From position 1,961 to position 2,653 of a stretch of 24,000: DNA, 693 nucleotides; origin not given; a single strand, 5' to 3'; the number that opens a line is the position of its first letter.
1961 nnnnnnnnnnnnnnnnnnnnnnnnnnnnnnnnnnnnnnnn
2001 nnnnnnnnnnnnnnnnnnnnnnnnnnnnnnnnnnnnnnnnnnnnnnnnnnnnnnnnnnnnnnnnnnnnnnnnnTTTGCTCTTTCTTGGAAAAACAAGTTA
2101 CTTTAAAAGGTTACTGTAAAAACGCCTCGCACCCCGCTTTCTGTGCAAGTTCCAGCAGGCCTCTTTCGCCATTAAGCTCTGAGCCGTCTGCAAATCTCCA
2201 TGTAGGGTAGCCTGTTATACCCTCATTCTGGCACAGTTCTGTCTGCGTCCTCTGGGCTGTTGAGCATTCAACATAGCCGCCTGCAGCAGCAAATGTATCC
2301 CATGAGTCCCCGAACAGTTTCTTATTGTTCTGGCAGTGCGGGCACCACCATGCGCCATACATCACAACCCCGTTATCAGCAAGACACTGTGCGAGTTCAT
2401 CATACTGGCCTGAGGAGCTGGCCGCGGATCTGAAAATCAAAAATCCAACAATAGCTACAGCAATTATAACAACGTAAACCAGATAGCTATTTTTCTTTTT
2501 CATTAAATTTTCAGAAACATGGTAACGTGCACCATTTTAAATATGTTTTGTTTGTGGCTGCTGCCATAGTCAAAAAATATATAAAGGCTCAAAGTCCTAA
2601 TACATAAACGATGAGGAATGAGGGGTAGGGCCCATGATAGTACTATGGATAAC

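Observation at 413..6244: Oxidative-folding gene trio divergently paired with a cysteine-rich giant surface protein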

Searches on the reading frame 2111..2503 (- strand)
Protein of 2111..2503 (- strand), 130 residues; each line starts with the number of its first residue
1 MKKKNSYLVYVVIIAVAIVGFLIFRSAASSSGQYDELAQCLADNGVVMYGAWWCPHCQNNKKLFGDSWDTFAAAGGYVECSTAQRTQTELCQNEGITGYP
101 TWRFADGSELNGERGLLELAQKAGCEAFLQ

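Call 6: search_protein_families(library=pfam, proteins=[window:2111-2503:-], max_evalue=0.01)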
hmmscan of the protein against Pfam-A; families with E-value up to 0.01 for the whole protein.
window:2111-2503:- (130 aa): 2 families
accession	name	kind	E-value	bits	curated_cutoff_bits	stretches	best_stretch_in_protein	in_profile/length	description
PF00085.26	Thioredoxin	-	1.9e-05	25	23.5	1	39-109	15-83/103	Thioredoxin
PF13098.12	Thioredoxin_2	-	0.0027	18.5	27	1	46-112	9-90/104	Thioredoxin-like domain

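Call 7: search_protein_families(library=ncbifam, proteins=[window:2111-2503:-], max_evalue=0.01)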
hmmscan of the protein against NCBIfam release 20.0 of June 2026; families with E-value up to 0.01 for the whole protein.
window:2111-2503:- (130 aa): 3 families
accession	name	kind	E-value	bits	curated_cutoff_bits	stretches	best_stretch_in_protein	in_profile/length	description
TIGR01126.1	pdi_dom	equivalog_domain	0.0001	22.5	107.2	1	43-113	15-91/105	protein disulfide-isomerase domain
TIGR01130.1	ER_PDI_fam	subfamily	0.00011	21.8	344.25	1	46-114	22-95/476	protein disulfide-isomerase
TIGR02200.1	GlrX_actino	hypoth_equivalog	0.0061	16.9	89.5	0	46-110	2-63/77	mycoredoxin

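Call 10: search_solved_structures(query=window:2111-2503:-, max_evalue=1, show_alignments=3)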
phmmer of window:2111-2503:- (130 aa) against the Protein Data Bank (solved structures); distinct sequences matched with E-value up to 1: 71 (the best 60 are shown).
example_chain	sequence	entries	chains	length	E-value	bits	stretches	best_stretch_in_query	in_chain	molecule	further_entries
3kp8_A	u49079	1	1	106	1.1e-15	61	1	38-124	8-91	VKORC1/thioredoxin domain protein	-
3kp9_A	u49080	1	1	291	2.1e-15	60.2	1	7-124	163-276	VKORC1/thioredoxin domain protein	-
4nv2_A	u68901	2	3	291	2.2e-15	60.1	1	7-124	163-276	VKORC1/thioredoxin domain protein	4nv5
4nv6_A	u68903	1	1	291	3.8e-14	56.1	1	7-124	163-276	VKORC1/thioredoxin domain protein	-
8eky_M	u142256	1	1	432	6.5e-13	52.1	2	46-109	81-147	Thioredoxin domain-containing protein 5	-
2b5e_A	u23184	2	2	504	2.7e-07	33.9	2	33-107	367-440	Protein disulfide-isomerase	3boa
8zpw_B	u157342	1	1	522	2.7e-07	33.9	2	33-107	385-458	Protein disulfide-isomerase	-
4hpz_A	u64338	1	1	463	2.6e-06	30.7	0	75-116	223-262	dTale2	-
6jw0_A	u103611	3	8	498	7.8e-06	29.2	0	71-120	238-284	TAL effector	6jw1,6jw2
6jw5_A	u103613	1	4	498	9e-06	29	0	71-120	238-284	TAL effector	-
9sqm_E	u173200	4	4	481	1.8e-05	28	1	47-111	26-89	Protein disulfide-isomerase A3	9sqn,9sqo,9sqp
6eny_D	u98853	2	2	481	3.1e-05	27.2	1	47-111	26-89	Protein disulfide-isomerase A3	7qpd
3wgd_A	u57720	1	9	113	3.3e-05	27.1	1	46-109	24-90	Thioredoxin domain-containing protein 5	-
4ekz_A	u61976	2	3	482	5.2e-05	26.5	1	46-106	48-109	Protein disulfide-isomerase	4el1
6i7s_A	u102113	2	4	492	5.5e-05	26.4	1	46-106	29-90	Protein disulfide-isomerase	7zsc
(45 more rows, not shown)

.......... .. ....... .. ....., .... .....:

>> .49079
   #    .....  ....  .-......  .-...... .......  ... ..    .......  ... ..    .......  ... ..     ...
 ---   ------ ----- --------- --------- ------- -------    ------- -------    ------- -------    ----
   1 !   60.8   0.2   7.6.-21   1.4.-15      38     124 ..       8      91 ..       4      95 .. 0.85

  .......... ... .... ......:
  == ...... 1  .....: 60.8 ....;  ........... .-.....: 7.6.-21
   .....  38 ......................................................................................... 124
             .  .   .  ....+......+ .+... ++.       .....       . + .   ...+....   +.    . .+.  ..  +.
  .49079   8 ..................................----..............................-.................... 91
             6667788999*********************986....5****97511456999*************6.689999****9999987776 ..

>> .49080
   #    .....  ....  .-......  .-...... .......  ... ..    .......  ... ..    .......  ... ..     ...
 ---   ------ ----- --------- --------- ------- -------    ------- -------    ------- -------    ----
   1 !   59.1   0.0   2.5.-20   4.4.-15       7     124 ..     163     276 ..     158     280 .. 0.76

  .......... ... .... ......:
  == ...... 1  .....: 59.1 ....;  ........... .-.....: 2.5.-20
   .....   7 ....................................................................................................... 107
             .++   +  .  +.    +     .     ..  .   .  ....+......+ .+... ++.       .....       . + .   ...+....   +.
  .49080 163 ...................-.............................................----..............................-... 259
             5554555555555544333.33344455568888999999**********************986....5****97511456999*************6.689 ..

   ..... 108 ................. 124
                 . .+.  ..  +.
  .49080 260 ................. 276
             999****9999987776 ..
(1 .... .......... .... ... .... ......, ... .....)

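Call 15: find_homologous_proteins(query=window:2111-2503:-, max_evalue=0.00001)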
Query window:2111-2503:- (130 aa): 72 proteins with E <= 0.00001 among 94 candidates.
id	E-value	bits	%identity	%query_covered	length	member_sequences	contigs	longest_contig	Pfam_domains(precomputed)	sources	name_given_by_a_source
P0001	2.7e-84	298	100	100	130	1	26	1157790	PF00085.27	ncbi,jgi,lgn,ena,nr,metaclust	ncbi:TPA: hypothetical protein HA239_05300 [Candidatus Woesearchaeota archaeon]|nr:hypothetical prot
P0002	2.7e-62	227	73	99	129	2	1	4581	-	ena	-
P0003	1.3e-46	176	60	99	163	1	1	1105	-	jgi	jgi:hypothetical protein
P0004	2.1e-45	172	58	99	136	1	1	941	-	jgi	jgi:hypothetical protein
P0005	9.2e-44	167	62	79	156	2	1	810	-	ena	-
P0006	4.4e-42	161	56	95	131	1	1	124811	-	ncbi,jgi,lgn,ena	-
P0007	3.6e-41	158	53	95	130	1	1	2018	-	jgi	jgi:hypothetical protein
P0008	4.4e-41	158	53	95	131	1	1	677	-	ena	-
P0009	5.5e-41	158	54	94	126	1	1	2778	-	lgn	-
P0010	5.6e-41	158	55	99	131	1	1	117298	-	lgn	-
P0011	2.5e-39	152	53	100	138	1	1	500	PF00085.27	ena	-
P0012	3.8e-37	145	53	96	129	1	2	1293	-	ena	-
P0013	4.3e-35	139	58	76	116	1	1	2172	-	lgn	-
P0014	1.8e-34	136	55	88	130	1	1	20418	-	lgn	-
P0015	5.7e-34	135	49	97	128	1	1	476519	-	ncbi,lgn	-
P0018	6.9e-31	125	48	97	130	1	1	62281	-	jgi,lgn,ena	-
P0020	2.0e-30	123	47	100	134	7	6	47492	-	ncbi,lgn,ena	-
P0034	2.2e-28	117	44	96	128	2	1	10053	-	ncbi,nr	ncbi:hypothetical protein HYX16_04100 [Candidatus Woesearchaeota archaeon]|nr:hypothetical protein [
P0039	1.1e-27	114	45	97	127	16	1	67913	-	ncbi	-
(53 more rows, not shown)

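Call 17: find_encoding_contigs(protein=P0006, flank=7000, max_places=1)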
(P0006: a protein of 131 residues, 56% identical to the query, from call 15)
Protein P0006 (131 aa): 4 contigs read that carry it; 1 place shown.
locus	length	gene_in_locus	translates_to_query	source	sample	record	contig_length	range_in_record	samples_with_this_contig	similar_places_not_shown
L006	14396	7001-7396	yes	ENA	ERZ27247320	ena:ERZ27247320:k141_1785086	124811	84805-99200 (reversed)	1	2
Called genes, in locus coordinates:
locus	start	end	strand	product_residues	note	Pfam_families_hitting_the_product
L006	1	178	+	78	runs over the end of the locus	-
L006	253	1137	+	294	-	PF02219:MTHFR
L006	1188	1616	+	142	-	-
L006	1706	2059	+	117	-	PF01641:SelR, PF24046:At4g08330 (weak)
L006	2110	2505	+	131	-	PF07291:MauE, PF07681:DoxX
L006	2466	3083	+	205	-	-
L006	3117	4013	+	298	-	PF02424:ApbE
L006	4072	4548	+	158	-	-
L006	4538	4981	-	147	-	PF02681:DUF212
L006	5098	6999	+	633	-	PF03227:GILT, PF13462:Thioredoxin_4 (faint), PF01323:DSBA (weak), PF03227:GILT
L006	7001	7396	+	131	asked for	-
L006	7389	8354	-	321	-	PF23928:DUF7266 (weak), PF00963:Cohesin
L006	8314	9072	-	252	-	-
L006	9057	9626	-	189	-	-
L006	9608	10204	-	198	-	-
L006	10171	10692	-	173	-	-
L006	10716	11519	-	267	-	PF01522:Polysacc_deac_1, PF11959:DUF3473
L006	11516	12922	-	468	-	PF02310:B12-binding, PF04055:Radical_SAM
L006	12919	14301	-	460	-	PF03848:TehB (faint), PF00535:Glycos_transf_2, PF10111:Glyco_tranf_2_2, PF13489:Methyltransf_23, PF08241:Methyltransf_11, PF08242:Methyltransf_12, PF13649:Methyltransf_25, PF13847:Methyltransf_31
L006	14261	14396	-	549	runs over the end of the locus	PF13231:PMT_2 (weak)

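Call 18: find_encoding_contigs(protein=P0010, flank=7000, max_places=1)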
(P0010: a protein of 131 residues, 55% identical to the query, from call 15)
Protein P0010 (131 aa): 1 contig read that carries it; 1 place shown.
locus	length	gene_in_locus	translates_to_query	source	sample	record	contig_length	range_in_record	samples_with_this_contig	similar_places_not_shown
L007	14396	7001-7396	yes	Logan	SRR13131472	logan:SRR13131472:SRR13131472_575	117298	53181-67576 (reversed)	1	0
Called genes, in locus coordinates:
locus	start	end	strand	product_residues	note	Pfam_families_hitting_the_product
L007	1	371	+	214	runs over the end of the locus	PF03446:NAD_binding_2 (weak), PF03807:F420_oxidored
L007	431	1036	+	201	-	PF03315:SDH_beta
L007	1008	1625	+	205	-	PF03313:SDH_alpha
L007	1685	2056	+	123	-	PF01641:SelR, PF24046:At4g08330 (faint)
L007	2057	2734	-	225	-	-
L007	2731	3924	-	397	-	PF00079:Serpin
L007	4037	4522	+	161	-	-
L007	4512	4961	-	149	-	PF01569:PAP2 (faint), PF02681:DUF212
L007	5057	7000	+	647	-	PF03227:GILT, PF13192:Thioredoxin_3 (faint), PF13462:Thioredoxin_4 (faint)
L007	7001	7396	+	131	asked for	-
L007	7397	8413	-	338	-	PF13353:Fer4_12 (weak), PF04055:Radical_SAM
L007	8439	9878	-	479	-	PF18604:PreAtp-grasp (faint)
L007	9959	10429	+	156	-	PF00293:NUDIX, PF14815:NUDIX_4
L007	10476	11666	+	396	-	PF00162:PGK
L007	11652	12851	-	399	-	PF22422:MGH1-like_GH (faint), PF06202:GDE_C (weak)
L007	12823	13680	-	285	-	PF00561:Abhydrolase_1, PF12146:Hydrolase_4 (weak)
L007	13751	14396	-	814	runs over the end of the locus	PF01326:PPDK_N, PF00391:PEP-utilizers, PF02896:PEP-utilizers_C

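Call 19: find_encoding_contigs(protein=P0015, flank=7000, max_places=1)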
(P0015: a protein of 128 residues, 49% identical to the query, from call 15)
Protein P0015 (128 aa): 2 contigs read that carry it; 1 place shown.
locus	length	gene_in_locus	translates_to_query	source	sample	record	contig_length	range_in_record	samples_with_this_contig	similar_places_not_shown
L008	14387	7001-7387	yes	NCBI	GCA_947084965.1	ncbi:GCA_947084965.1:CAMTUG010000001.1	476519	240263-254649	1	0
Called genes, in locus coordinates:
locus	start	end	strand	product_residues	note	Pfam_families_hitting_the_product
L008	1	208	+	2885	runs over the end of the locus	-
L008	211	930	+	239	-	PF00005:ABC_tran, PF13304:AAA_21 (weak)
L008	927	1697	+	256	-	PF01061:ABC2_membrane, PF12698:ABC2_membrane_3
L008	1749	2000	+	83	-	-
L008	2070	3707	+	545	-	PF01266:DAO, PF13450:NAD_binding_8, PF01593:Amino_oxidase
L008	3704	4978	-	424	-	PF00890:FAD_binding_2 (weak), PF01266:DAO, PF01593:Amino_oxidase, PF03486:HI0933_like (weak), PF07992:Pyr_redox_2 (faint), PF12831:FAD_oxidored (weak), PF13450:NAD_binding_8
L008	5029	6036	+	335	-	-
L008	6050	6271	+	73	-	-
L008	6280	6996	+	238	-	-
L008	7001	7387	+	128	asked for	-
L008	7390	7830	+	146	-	PF07884:VKOR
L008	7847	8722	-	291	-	PF01553:Acyltransferase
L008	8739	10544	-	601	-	PF00009:GTP_EFTU, PF01926:MMR_HSR1, PF22042:EF-G_D2, PF03144:GTP_EFTU_D2, PF00679:EFG_C, PF21018:BipA_C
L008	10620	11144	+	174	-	-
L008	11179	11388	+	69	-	PF04070:DUF378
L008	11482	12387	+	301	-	-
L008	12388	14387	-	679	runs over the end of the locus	-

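Call 20: find_encoding_contigs(protein=P0018, flank=7000, max_places=1)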
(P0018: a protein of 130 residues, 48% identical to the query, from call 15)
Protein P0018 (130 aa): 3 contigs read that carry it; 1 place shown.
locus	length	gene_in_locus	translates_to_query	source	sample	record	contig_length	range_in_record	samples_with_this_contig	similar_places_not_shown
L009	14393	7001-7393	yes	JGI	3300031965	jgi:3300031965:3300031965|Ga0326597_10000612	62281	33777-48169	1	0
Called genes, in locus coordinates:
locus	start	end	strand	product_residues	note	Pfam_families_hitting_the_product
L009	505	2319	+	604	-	-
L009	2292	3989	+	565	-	-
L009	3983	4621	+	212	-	-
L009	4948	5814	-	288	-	PF01071:GARS_A (weak), PF02655:ATP-grasp_3, PF02786:CPSase_L_D2, PF08443:RimK, PF13549:ATP-grasp_5 (weak), PF02222:ATP-grasp, PF02955:GSH-S_ATP, PF07478:Dala_Dala_lig_C (weak), +1 more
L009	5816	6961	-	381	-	PF01207:Dus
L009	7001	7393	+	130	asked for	-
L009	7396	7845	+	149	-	PF07884:VKOR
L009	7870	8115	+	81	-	-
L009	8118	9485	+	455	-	PF00753:Lactamase_B, PF23023:Anti-Pycsar_Apyc1, PF12706:Lactamase_B_2, PF16661:Lactamase_B_6, PF10996:Beta-Casp, PF07521:RMMBL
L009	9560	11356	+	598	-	PF00009:GTP_EFTU, PF03144:GTP_EFTU_D2, PF22042:EF-G_D2 (weak), PF00679:EFG_C, PF06421:LepA_C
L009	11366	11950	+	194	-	PF00702:Hydrolase (weak), PF13419:HAD_2 (weak)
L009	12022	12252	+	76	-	PF04014:MazE_antitoxin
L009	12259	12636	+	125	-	PF02661:Fic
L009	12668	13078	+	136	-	PF01243:PNPOx_N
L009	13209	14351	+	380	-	PF13784:Fic_N, PF02661:Fic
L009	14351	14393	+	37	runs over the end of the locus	-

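Call 21: find_encoding_contigs(protein=P0020, flank=7000, max_places=1)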
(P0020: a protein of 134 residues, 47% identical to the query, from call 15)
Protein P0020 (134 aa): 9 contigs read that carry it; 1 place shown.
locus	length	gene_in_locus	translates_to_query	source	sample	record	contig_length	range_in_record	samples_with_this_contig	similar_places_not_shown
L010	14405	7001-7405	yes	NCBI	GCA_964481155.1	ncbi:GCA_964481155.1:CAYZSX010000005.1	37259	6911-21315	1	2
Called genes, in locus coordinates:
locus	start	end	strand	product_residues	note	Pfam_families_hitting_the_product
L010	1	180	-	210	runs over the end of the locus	PF00702:Hydrolase, PF12710:HAD, PF08282:Hydrolase_3 (weak)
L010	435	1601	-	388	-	PF11104:PilM_2 (weak)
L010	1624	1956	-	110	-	PF01588:tRNA_bind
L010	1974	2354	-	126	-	PF03652:RuvX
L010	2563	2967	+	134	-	PF01243:PNPOx_N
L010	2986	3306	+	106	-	PF01741:MscL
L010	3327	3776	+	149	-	-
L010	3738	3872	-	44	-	-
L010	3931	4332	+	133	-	-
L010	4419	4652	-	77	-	-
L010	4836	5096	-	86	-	-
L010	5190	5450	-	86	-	PF01649:Ribosomal_S20p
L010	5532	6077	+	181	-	PF01330:RuvA_N, PF00633:HHH (faint), PF01367:5_3_exonuc (faint), PF14520:HHH_5, PF07499:RuvA_C (weak)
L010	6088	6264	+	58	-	-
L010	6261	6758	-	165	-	PF00588:SpoU_methylase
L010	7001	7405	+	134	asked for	-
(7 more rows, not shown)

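Call 22: find_encoding_contigs(protein=P0039, flank=7000, max_places=1)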
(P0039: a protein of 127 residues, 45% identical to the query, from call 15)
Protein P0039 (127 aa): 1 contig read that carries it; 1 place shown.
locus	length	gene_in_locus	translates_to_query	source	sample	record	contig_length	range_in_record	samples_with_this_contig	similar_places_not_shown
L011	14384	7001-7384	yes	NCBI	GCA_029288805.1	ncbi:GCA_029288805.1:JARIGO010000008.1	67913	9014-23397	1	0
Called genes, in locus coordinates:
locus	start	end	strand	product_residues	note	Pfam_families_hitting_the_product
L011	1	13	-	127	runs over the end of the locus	PF03652:RuvX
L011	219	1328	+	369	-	-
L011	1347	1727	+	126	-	PF01741:MscL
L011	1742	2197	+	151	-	-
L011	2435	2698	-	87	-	-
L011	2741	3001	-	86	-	PF01649:Ribosomal_S20p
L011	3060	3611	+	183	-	PF01330:RuvA_N, PF00633:HHH (faint), PF01367:5_3_exonuc (faint), PF14520:HHH_5, PF07499:RuvA_C (weak)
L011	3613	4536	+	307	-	PF01149:Fapy_DNA_glyco, PF06831:H2TH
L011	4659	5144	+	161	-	PF00588:SpoU_methylase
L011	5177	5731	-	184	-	-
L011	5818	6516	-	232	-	PF02535:Zip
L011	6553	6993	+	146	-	PF01475:FUR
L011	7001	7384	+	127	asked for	-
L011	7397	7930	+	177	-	PF02600:DsbB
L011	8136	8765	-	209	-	-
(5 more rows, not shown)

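Call 29: find_homologous_proteins(query=A1, max_evalue=0.001)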
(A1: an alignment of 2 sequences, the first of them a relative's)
Query A1 (2 sequences) (146 aa, profile of the alignment): 815 proteins with E <= 0.001 among 3398 candidates; the best 120 are listed.
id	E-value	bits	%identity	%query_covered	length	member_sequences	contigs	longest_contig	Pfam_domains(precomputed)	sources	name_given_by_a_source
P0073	1.2e-81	290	49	99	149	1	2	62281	PF07884.20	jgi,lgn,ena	-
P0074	2.0e-72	260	100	96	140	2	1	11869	PF07884.20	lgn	-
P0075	3.9e-68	246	50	99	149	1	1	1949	PF07884.20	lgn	-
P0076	1.1e-65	238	52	97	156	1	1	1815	PF07884.20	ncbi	-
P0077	7.7e-64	232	46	98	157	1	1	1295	PF07884.20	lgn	-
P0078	3.5e-61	224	51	97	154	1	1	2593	PF07884.20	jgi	jgi:uncharacterized membrane protein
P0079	6.5e-61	223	54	88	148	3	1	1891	PF07884.20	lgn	-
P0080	8.2e-61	223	50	96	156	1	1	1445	PF07884.20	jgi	jgi:uncharacterized membrane protein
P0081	1.6e-59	218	51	90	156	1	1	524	PF07884.20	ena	-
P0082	1.7e-59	218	54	98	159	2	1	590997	PF07884.20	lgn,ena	-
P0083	7.3e-58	213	57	97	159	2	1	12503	PF07884.20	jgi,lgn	jgi:uncharacterized membrane protein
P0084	3.0e-57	211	51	97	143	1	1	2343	PF07884.20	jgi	-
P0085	3.4e-56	208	56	97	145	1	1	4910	PF07884.20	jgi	jgi:uncharacterized membrane protein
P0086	1.7e-55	205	61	94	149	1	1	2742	PF07884.20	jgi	jgi:uncharacterized membrane protein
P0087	3.6e-55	204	61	84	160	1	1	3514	PF07884.20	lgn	-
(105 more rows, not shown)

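Call 33: find_encoding_contigs(protein=P0002, flank=7000, max_places=2)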
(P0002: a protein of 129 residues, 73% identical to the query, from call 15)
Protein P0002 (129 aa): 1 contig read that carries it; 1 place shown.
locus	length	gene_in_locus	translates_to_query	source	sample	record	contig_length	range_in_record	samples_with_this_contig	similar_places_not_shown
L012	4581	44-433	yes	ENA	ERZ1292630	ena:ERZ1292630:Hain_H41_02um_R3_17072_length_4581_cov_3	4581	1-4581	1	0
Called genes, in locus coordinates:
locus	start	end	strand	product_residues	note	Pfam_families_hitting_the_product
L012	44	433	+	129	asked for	-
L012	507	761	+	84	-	-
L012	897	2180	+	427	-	-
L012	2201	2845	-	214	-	PF19810:HFX_2341_N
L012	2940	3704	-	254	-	-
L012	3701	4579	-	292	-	?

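Call 34: find_encoding_contigs(protein=P0034, flank=7000, max_places=1)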
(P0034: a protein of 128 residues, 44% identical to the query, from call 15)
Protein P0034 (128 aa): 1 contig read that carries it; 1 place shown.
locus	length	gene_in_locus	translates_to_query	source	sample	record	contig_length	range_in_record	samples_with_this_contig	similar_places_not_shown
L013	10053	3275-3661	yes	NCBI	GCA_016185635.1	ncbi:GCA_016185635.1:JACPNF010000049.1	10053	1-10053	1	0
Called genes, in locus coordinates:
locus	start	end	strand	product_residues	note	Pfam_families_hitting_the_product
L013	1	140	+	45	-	?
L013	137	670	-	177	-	PF01596:Methyltransf_3, PF03848:TehB (weak), PF01564:Spermine_synth (weak), PF05175:MTS (weak), PF03602:Cons_hypoth95 (weak), PF13847:Methyltransf_31, PF13578:Methyltransf_24, PF13649:Methyltransf_25, +1 more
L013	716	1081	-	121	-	PF01850:PIN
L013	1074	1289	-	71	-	-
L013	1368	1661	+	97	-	-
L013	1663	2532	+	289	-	PF17773:UPF0176_N, PF00581:Rhodanese, PF12368:Rhodanese_C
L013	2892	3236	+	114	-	-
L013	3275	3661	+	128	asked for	-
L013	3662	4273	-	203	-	PF01066:CDP-OH_P_transf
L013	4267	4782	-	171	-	PF01864:CarS-like, PF01148:CTP_transf_1 (weak)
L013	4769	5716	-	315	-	PF02811:PHP, PF13263:PHP_C (weak)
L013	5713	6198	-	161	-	PF00004:AAA (faint), PF13238:AAA_18, PF13207:AAA_17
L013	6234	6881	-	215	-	-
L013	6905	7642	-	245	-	-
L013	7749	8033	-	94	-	PF04010:DUF357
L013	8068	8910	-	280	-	PF06550:SPP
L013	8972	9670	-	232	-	PF00702:Hydrolase, PF12710:HAD, PF13419:HAD_2 (faint), PF13242:Hydrolase_like (faint), PF08282:Hydrolase_3 (weak)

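Call 38: search_protein_families(library=pfam, proteins=[L012:507-761:+, L012:897-2180:+, L013:2892-3236:+], max_evalue=0.01)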
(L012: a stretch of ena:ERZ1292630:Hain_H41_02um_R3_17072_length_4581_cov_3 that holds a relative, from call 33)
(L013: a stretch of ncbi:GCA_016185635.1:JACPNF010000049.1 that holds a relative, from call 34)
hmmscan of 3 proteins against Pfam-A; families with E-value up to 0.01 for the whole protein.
L012:507-761:+ (84 aa): 1 family
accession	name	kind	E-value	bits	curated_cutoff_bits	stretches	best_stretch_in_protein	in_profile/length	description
PF13901.12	RH_dom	-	0.0036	17.7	28.1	1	10-78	4-74/206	Rubicon Homology Domain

L012:897-2180:+ (427 aa): 4 families
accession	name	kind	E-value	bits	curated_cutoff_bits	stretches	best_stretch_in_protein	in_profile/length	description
PF13462.12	Thioredoxin_4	-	1.6e-60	204.5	23.2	2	248-397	4-150/165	Thioredoxin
PF01323.26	DSBA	-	2.3e-42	145.4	25.6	3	75-217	2-190/191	DSBA-like thioredoxin domain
PF13098.12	Thioredoxin_2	-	2.1e-12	47.8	27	2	257-416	5-100/104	Thioredoxin-like domain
PF13192.12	Thioredoxin_3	-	0.00039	20.8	24.8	0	370-408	34-72/76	Thioredoxin domain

L013:2892-3236:+ (114 aa): 0 families
